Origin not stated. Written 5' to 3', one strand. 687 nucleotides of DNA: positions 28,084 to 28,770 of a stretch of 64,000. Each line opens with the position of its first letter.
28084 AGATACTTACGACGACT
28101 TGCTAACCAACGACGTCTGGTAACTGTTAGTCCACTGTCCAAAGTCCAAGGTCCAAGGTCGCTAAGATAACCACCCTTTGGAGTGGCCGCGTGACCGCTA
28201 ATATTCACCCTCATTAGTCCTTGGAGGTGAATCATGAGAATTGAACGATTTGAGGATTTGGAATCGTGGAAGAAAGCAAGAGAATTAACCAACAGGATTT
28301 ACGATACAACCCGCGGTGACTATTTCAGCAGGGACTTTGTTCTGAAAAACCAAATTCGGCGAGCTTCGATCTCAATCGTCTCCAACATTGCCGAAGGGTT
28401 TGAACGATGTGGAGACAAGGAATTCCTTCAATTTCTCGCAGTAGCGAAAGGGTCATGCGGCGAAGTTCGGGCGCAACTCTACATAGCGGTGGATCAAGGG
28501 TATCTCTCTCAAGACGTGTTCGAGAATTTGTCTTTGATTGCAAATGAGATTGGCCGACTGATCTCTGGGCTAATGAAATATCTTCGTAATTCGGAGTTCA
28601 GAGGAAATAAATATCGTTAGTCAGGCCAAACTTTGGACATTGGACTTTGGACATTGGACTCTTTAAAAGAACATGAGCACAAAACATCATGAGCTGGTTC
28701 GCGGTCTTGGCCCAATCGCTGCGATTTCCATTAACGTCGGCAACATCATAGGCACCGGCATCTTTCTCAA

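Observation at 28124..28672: IVS-like cassette (heptamer-array stem plus Avd/IVS-type four-helix-bundle ORF) fills the gap between a PLP decarboxylase and its permease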

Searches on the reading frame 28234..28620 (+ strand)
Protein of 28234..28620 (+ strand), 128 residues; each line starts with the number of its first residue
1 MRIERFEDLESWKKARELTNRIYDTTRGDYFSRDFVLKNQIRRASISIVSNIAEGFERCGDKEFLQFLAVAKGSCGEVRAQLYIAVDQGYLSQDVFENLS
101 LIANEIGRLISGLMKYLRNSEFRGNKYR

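Call 5: search_protein_families(library=pfam, proteins=[window:28234-28620:+])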
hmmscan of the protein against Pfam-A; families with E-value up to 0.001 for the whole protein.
window:28234-28620:+ (128 aa): 2 families
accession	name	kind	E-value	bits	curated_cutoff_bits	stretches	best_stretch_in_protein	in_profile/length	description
PF05635.17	23S_rRNA_IVP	-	1.5e-34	118.8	33.8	1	7-112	1-106/106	23S rRNA-intervening sequence protein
PF22296.2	bAvd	-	8.2e-07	29.9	40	1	13-116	5-106/107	bAvd-like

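Call 13: find_encoding_contigs(protein=window:28234-28620:+, flank=10000, max_places=10)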
Protein window:28234-28620:+ (128 aa): 2 contigs read that carry it; 1 place shown.
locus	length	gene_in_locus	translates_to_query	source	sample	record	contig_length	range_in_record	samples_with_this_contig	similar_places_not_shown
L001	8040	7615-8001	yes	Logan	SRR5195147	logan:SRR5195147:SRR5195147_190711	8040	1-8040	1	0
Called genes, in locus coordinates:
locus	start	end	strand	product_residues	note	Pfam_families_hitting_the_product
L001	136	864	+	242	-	PF09844:DUF2071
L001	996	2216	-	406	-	PF02655:ATP-grasp_3 (weak), PF13535:ATP-grasp_4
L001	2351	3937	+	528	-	PF00501:AMP-binding, PF13193:AMP-binding_C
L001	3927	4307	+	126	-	PF07858:LEH (weak), PF07366:SnoaL, PF12680:SnoaL_2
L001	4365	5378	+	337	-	PF03544:TonB_C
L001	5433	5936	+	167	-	PF07606:DUF1569 (faint), PF12867:DinB_2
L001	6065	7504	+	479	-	PF00278:Orn_DAP_Arg_deC, PF02784:Orn_Arg_deC_N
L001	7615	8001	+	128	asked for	PF05635:23S_rRNA_IVP, PF22296:bAvd (weak)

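Call 18: find_homologous_proteins(query=window:28234-28617:+, max_evalue=1e-10)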
Query window:28234-28617:+ (128 aa): 7721 proteins with E <= 1e-10 among 8000 candidates; the best 120 are listed.
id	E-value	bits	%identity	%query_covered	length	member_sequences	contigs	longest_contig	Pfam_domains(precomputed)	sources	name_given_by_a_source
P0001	2.6e-77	275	100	100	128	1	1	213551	PF22296.3,PF05635.18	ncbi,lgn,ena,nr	ncbi:MAG TPA: four helix bundle protein [Pyrinomonadaceae bacterium]|nr:four helix bundle protein [P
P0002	7.1e-59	215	80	100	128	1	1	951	PF22296.3,PF05635.18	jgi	-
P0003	2.9e-58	213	82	100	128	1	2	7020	PF22296.3,PF05635.18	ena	-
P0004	3.2e-58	213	81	100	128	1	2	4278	PF22296.3,PF05635.18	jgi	jgi:four helix bundle protein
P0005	5.2e-58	212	79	100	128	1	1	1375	PF22296.3,PF05635.18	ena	-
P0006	9.1e-58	212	80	100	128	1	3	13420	PF22296.3,PF05635.18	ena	-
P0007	9.7e-58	211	80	100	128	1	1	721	PF22296.3,PF05635.18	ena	-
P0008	1.3e-57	211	79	100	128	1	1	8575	PF05635.18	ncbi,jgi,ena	-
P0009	1.3e-57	211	78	100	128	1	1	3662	PF22296.3,PF05635.18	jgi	jgi:four helix bundle protein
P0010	1.6e-57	211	79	100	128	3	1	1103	PF05635.18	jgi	jgi:four helix bundle protein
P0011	1.7e-57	211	79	100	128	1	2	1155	PF05635.18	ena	-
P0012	1.9e-57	211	78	100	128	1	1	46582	PF22296.3,PF05635.18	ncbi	ncbi:MAG: four helix bundle protein [Pyrinomonadaceae bacterium]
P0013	2.2e-57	210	80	100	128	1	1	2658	PF22296.3,PF05635.18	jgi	jgi:four helix bundle protein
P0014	3.3e-57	210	78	100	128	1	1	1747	PF22296.3,PF05635.18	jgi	jgi:four helix bundle protein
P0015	3.5e-57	210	79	100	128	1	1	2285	PF05635.18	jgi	jgi:four helix bundle protein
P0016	4.9e-57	209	79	100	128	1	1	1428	PF22296.3,PF05635.18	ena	-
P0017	5.4e-57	209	80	100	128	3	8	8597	PF05635.18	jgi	jgi:four helix bundle protein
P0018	5.5e-57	209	79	100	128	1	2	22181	PF05635.18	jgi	jgi:four helix bundle protein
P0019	5.5e-57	209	78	100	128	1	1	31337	PF22296.3,PF05635.18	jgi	jgi:four helix bundle protein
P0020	7.2e-57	209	79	100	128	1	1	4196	PF05635.18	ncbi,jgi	jgi:four helix bundle protein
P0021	7.9e-57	209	79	100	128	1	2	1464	PF05635.18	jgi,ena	-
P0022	8.4e-57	208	77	100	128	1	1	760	PF05635.18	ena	-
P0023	8.5e-57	208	77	100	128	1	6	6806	PF22296.3,PF05635.18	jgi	jgi:four helix bundle protein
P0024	8.8e-57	208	78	100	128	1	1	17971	PF05635.18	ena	-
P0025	8.9e-57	208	80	100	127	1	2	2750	PF22296.3,PF05635.18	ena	-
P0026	9.5e-57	208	79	100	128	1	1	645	PF22296.3,PF05635.18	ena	-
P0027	1.0e-56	208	78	100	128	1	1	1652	PF22296.3,PF05635.18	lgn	-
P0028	1.6e-56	208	78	100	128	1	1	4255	PF05635.18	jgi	jgi:four helix bundle protein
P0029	1.7e-56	207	78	99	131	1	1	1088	PF22296.3,PF05635.18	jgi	jgi:four helix bundle protein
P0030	1.9e-56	207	77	100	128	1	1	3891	PF05635.18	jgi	-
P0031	2.1e-56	207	77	100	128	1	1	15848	PF05635.18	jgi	jgi:four helix bundle protein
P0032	3.0e-56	207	77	100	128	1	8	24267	PF22296.3,PF05635.18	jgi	jgi:four helix bundle protein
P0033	4.2e-56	206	76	100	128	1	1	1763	PF22296.3,PF05635.18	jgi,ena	-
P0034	4.7e-56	206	77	100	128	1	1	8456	PF05635.18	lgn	-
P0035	5.1e-56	206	77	100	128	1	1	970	PF05635.18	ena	-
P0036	5.7e-56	206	77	100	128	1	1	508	PF22296.3,PF05635.18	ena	-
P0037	6.4e-56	206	76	100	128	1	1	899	PF22296.3,PF05635.18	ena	-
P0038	6.5e-56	206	77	100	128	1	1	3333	PF22296.3,PF05635.18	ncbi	-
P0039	6.6e-56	206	76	100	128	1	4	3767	PF22296.3,PF05635.18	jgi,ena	-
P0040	6.8e-56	206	77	100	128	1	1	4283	PF22296.3,PF05635.18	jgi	jgi:four helix bundle protein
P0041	6.8e-56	206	77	100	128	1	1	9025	PF05635.18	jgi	jgi:four helix bundle protein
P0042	6.9e-56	205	77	100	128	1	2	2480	PF22296.3,PF05635.18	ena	-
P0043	7.3e-56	205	77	100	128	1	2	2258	PF05635.18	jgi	jgi:four helix bundle protein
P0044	8.3e-56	205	77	100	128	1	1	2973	PF05635.18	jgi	jgi:four helix bundle protein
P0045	8.4e-56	205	79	100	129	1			PF05635.18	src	-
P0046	8.4e-56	205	78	100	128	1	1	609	PF05635.18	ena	-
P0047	9.8e-56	205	77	100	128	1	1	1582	PF05635.18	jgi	jgi:four helix bundle protein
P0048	1.2e-55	205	77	100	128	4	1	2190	PF05635.18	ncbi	-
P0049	1.2e-55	205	76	100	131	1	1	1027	PF05635.18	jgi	-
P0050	1.9e-55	204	76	100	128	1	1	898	PF22296.3,PF05635.18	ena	-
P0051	2.1e-55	204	77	100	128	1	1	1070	PF05635.18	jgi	jgi:four helix bundle protein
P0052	2.3e-55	204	76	100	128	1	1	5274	PF22296.3,PF05635.18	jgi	jgi:four helix bundle protein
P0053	2.5e-55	204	76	100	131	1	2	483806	PF05635.18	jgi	jgi:four helix bundle protein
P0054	2.5e-55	204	76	100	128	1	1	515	PF05635.18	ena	-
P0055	2.7e-55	204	76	100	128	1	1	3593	PF05635.18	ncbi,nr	ncbi:MAG TPA: four helix bundle protein [Pyrinomonadaceae bacterium]|nr:four helix bundle protein [P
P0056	2.8e-55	204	76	100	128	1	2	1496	PF05635.18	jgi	jgi:four helix bundle protein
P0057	3.1e-55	203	78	100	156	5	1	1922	PF05635.18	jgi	jgi:four helix bundle protein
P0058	3.3e-55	203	76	100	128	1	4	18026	PF22296.3,PF05635.18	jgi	jgi:four helix bundle protein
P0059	3.5e-55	203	76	100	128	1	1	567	PF05635.18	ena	-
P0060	5.1e-55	203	77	100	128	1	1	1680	PF05635.18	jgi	jgi:four helix bundle protein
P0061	5.1e-55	203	77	100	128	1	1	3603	PF05635.18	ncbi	-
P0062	5.3e-55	203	77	100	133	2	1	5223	PF05635.18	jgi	-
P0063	5.4e-55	203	77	100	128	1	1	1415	PF05635.18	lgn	-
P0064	5.7e-55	203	77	100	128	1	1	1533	PF22296.3,PF05635.18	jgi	-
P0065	6.6e-55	202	77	100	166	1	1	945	PF05635.18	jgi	jgi:four helix bundle protein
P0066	8.9e-55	202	76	100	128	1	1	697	PF05635.18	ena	-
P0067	9.9e-55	202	77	100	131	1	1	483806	PF05635.18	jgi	jgi:four helix bundle protein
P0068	1.2e-54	202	77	100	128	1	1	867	PF05635.18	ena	-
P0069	1.3e-54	201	75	100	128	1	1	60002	PF05635.18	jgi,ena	jgi:four helix bundle protein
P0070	1.4e-54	201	77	100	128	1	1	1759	PF05635.18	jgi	jgi:four helix bundle protein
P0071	1.4e-54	201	74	100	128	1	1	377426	PF05635.18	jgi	jgi:four helix bundle protein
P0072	1.5e-54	201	76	100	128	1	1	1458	PF05635.18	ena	-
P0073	1.8e-54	201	77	100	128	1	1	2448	PF05635.18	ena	-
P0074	1.9e-54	201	75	100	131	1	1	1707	PF05635.18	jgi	jgi:four helix bundle protein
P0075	1.9e-54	201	75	100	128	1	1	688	PF05635.18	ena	-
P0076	2.3e-54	201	74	100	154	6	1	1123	PF05635.18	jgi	jgi:four helix bundle protein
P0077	2.4e-54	201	74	100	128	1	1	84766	PF05635.18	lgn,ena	-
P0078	2.4e-54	201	77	100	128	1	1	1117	PF22296.3,PF05635.18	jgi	jgi:four helix bundle protein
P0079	2.9e-54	200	78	100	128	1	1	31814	PF05635.18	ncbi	-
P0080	3.1e-54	200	76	100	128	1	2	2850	PF05635.18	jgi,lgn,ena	jgi:four helix bundle protein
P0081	3.1e-54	200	75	100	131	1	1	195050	PF05635.18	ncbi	ncbi:MAG: four helix bundle protein [Acidobacteriota bacterium]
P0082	3.2e-54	200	74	100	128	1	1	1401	PF05635.18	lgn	-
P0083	3.3e-54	200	76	100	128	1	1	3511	PF05635.18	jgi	jgi:four helix bundle protein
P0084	3.4e-54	200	74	99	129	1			PF05635.18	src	-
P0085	5.2e-54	199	77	100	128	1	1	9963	PF05635.18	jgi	jgi:four helix bundle protein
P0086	5.4e-54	199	76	100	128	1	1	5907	PF05635.18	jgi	-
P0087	6.1e-54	199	77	100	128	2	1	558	PF22296.3,PF05635.18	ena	-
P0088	6.8e-54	199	76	100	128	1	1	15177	PF05635.18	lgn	-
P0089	7.3e-54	199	77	100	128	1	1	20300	PF05635.18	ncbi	-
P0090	7.5e-54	199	73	100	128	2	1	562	PF05635.18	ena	-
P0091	8.0e-54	199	76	100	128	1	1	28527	PF05635.18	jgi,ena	jgi:four helix bundle protein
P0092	8.1e-54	199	73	100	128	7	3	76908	PF05635.18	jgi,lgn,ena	-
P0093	8.5e-54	199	77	100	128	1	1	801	PF22296.3,PF05635.18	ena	-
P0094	8.6e-54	199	73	100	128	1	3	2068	PF05635.18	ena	-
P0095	9.3e-54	199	76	100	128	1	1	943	PF05635.18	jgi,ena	-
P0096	1.0e-53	198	76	100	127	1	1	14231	PF05635.18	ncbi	-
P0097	1.1e-53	198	73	100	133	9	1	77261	PF05635.18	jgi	jgi:four helix bundle protein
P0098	1.2e-53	198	76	100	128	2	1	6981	PF05635.18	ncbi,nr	ncbi:MAG TPA: four helix bundle protein [Pyrinomonadaceae bacterium]|nr:four helix bundle protein [P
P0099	1.4e-53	198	76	100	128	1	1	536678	PF22296.3,PF05635.18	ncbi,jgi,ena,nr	ncbi:MAG TPA: four helix bundle protein [Pyrinomonadaceae bacterium]|nr:four helix bundle protein [P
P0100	1.6e-53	198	77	100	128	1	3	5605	PF05635.18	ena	-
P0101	1.7e-53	198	80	91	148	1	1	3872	PF05635.18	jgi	-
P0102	1.8e-53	198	73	100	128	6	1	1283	PF05635.18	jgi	jgi:four helix bundle protein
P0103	1.8e-53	198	73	100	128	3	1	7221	PF05635.18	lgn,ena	-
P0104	2.1e-53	198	76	100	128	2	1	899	PF22296.3,PF05635.18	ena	-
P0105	2.2e-53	197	74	100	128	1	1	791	PF05635.18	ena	-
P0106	2.3e-53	197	76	100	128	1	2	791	PF05635.18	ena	-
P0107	2.5e-53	197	74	100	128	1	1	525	PF22296.3,PF05635.18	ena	-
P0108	2.7e-53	197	73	100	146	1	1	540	PF05635.18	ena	-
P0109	2.8e-53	197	70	100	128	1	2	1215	PF22296.3,PF05635.18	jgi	jgi:four helix bundle protein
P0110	2.9e-53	197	76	100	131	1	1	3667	PF05635.18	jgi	jgi:four helix bundle protein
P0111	3.0e-53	197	74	100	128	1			PF05635.18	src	-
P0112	3.1e-53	197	77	100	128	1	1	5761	PF05635.18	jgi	jgi:four helix bundle protein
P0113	3.3e-53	197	75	100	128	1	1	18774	PF05635.18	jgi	jgi:four helix bundle protein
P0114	3.9e-53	197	73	100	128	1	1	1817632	PF05635.18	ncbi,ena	-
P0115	3.9e-53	197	76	100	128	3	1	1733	PF05635.18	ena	-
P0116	3.9e-53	197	73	100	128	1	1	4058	PF22296.3,PF05635.18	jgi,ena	-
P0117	3.9e-53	197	71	99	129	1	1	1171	PF05635.18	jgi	jgi:four helix bundle protein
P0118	4.2e-53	197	76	100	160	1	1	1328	PF05635.18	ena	-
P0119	5.3e-53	196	73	100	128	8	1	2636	PF05635.18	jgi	jgi:four helix bundle protein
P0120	5.5e-53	196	75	99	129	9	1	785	PF05635.18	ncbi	-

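Call 20: find_related_loci(query=A1, collection=genome_contigs, flank=3000)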
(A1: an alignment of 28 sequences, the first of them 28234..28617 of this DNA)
Query A1 (128 aa) in genome_contigs; peptide patterns used: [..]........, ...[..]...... (x = any residue, [..] = any of these).
599 stretches matched a pattern (row limit reached: there are more); 588 encode a relative of the query (tblastn E <= 1e-3); the best 80 are kept; 80 distinct loci.
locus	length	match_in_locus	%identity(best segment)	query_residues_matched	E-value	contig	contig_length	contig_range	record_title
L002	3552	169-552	76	1-128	5e-62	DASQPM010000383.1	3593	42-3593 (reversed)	MAG TPA_asm: Pyrinomonadaceae bacterium isolate SMAG_U10830 k141_2718529, whole genome shotgun sequence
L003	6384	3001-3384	74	1-128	5e-62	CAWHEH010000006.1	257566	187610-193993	MAG: Blastocatellia bacterium isolate MFD00905.bin.2.1 genome assembly, contig: contig_26862, whole genome shotgun seque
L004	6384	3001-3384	75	1-128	3e-61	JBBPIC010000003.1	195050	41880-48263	MAG: Acidobacteriota bacterium isolate BPF2-06-08_bin_1 NODE_3_length_195050_cov_34.000692, whole genome shotgun sequenc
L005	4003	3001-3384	76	1-128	3e-61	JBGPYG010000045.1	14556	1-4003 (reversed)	MAG: Pyrinomonadaceae bacterium isolate OBJ1_062018_090_19 k141_2059839_length_14556_cov_28.0088, whole genome shotgun s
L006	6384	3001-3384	78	1-128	8e-61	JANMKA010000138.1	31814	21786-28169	MAG: Blastocatellia bacterium isolate OTE_64_metabat_267 OTE_64_k141_2641379, whole genome shotgun sequence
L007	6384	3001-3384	73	1-128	1e-60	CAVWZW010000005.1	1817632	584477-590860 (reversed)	MAG: Pyrinomonadaceae bacterium isolate MFD04212.bin.2.234 genome assembly, contig: contig_583, whole genome shotgun seq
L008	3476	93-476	76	1-128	3e-60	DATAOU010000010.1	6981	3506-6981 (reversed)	MAG TPA_asm: Pyrinomonadaceae bacterium isolate SMAG_U7053 k141_2111556, whole genome shotgun sequence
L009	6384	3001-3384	74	1-128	2e-60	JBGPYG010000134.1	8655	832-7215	MAG: Pyrinomonadaceae bacterium isolate OBJ1_062018_090_19 k141_2432971_length_8655_cov_27.5046, whole genome shotgun se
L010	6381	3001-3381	68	1-127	5e-57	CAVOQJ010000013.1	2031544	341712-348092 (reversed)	MAG: Blastocatellia bacterium isolate MFD09848.bin.2.92 genome assembly, contig: contig_280, whole genome shotgun sequen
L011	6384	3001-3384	71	1-128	3e-56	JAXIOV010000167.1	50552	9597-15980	MAG: Pyrinomonadaceae bacterium isolate Fractures_MAG_02 c_000000138713, whole genome shotgun sequence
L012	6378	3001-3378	68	2-127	5e-56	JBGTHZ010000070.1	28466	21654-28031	MAG: Pyrinomonadaceae bacterium isolate JTS-RE251 k141_626647, whole genome shotgun sequence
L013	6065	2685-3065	69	2-128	5e-55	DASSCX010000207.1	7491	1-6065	MAG TPA_asm: Pyrinomonadaceae bacterium isolate SMAG_U933 k141_1827372, whole genome shotgun sequence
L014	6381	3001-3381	66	2-128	5e-55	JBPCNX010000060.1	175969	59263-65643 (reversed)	MAG: Pyrinomonadaceae bacterium isolate TH_ant_mag_141 S1Ck127_2497582_flag_0_multi_43.9976_len_175969, whole genome sho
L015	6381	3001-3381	65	2-128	2e-54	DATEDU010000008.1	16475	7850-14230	MAG TPA_asm: Pyrinomonadaceae bacterium isolate SMAG_U8715 k141_183067, whole genome shotgun sequence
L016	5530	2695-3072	67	2-127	3e-54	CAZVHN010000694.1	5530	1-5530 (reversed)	MAG TPA_asm: uncultured Chloracidobacterium sp. isolate binchicken_co165_162 genome assembly, contig: k141_1259465, whol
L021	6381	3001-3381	65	2-128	4e-53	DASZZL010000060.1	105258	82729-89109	MAG TPA_asm: Pyrinomonadaceae bacterium isolate SMAG_U6235 k141_101615, whole genome shotgun sequence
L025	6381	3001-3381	65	2-128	3e-52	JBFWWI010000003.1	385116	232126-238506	MAG: Pyrinomonadaceae bacterium isolate CA_2019_TPBS_113 NODE_181_length_385116_cov_42.612007_TPBS, whole genome shotgun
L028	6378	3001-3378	64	3-128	9e-52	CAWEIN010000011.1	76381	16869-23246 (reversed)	MAG: Blastocatellia bacterium isolate MFD08821.bin.1.21 genome assembly, contig: contig_196555, whole genome shotgun seq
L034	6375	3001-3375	62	4-128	8e-51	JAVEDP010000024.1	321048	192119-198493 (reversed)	MAG: Pyrinomonadaceae bacterium isolate BP_18 scaffold_267522, whole genome shotgun sequence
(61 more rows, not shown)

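Call 29: search_protein_families(library=pfam, proteins=[L025:1568-2932:+, L025:3423-6380:+, L011:1784-2884:+, L011:3413-4954:+, L028:2070-2939:+, L028:3466-4566:+, L034:1238-2899:+, L034:3412-4197:+, L021:651-2927:+, L021:3429-4022:+], max_evalue=0.00001)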
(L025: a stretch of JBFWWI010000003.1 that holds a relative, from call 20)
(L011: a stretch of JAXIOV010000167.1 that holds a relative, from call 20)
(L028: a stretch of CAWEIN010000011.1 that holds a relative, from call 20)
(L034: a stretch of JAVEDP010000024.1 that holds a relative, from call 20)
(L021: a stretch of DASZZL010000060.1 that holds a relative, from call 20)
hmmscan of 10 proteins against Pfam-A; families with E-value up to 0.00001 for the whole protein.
L025:1568-2932:+ (454 aa): 2 families
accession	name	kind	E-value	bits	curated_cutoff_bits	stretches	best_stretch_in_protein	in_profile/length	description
PF16576.10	HlyD_D23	-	2.3e-27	96.1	30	1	67-374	6-214/214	Barrel-sandwich domain of CusB or HlyD membrane-fusion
PF13437.12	HlyD_3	-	1.5e-19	71.2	22.2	1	267-371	1-106/106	HlyD family secretion protein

L025:3423-6380:+ (986 aa): 2 families
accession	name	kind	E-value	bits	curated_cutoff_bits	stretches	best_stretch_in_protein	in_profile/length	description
PF00873.25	ACR_tran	-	2.3e-269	896.7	28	1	6-986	3-976/1021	AcrB/AcrD/AcrF family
PF03176.21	MMPL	-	8.9e-09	35.2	20.5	1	257-492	69-305/333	MMPL family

L011:1784-2884:+ (366 aa): 3 families
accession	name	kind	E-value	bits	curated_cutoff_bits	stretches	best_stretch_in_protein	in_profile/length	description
PF13407.12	Peripla_BP_4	-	2e-61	208.2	35.1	1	50-310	1-258/258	Periplasmic binding protein domain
PF00532.27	Peripla_BP_1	-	8.8e-15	55.3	22.2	1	56-265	10-213/281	Periplasmic binding proteins and sugar binding domain of LacI family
PF13377.12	Peripla_BP_3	-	8.4e-08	32.9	26.5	0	217-269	57-111/167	Periplasmic binding protein-like domain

L011:3413-4954:+ (513 aa): 2 families
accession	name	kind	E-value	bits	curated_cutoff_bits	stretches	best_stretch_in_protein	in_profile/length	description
PF00005.33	ABC_tran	-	8.4e-55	185.6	25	2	25-176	1-137/137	ABC transporter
PF13304.12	AAA_21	-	5.8e-10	40.1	27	0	37-56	1-20/304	AAA domain, putative AbiEii toxin, Type IV TA system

L028:2070-2939:+ (289 aa): 1 family
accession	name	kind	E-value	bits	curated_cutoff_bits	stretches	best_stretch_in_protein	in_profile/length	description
PF00795.27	CN_hydrolase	-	2.8e-64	217.4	23.2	1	29-269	17-255/256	Carbon-nitrogen hydrolase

L028:3466-4566:+ (366 aa): 1 family
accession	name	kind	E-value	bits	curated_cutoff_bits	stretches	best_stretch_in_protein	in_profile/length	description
PF01180.27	DHO_dh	-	6.8e-40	137.5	27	1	4-305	3-291/291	Dihydroorotate dehydrogenase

L034:1238-2899:+ (553 aa): 5 families
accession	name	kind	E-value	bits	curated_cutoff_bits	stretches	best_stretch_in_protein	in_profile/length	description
PF22505.1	RNase_J_b_CASP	-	1.9e-45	154.2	27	1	221-343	2-124/126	Ribonuclease J, beta-CASP domain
PF17770.6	RNase_J_C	-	1.7e-19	71.1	23.8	1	453-553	2-102/102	Ribonuclease J C-terminal domain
PF00753.33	Lactamase_B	-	1.6e-13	51.5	22.7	1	16-161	4-150/196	Metallo-beta-lactamase superfamily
PF12706.13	Lactamase_B_2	-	4e-11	43.3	27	1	61-165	29-147/200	Beta-lactamase superfamily domain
PF07521.17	RMMBL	-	1.3e-10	41.6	21.6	1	358-400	10-52/63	Zn-dependent metallo-hydrolase RNA specificity domain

L034:3412-4197:+ (261 aa): 4 families
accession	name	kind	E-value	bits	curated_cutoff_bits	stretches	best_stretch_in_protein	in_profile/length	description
PF00106.31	adh_short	-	3.9e-56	190.1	26.6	1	12-203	1-192/195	short chain dehydrogenase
PF13561.12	adh_short_C2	-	2.8e-39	135.6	27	1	18-208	1-191/236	Enoyl-(Acyl carrier protein) reductase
PF08659.16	KR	-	6.6e-16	59.2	22.6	1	14-175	3-164/180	KR domain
PF13460.12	NAD_binding_10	-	5.6e-09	36.6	27.2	1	18-198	1-151/184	NAD(P)H-binding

L021:651-2927:+ (758 aa): 5 families
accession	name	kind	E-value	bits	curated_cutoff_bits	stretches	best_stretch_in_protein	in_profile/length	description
PF00270.35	DEAD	-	3.8e-25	89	26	1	333-494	1-164/167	DEAD/DEAH box helicase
PF00271.37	Helicase_C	-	2.4e-23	83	23.5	1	532-648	6-108/110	Helicase conserved C-terminal domain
PF19833.4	RecG_dom3_C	-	3.3e-14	53.1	26.8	1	677-747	1-74/87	ATP-dependent DNA helicase RecG, domain 3, C-terminal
PF04851.21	ResIII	-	6.9e-12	46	22.5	1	330-489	2-162/164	Type III restriction enzyme, res subunit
PF22590.2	Cas3-like_C_2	-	3.5e-06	27.7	27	0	562-649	13-104/106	CRISPR-associated nuclease/helicase Cas3, C-terminal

L021:3429-4022:+ (197 aa): 1 family
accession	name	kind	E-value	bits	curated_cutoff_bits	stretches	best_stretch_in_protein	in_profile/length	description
PF03602.21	Cons_hypoth95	-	5.7e-53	179.7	24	1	9-191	1-181/182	Conserved hypothetical protein 95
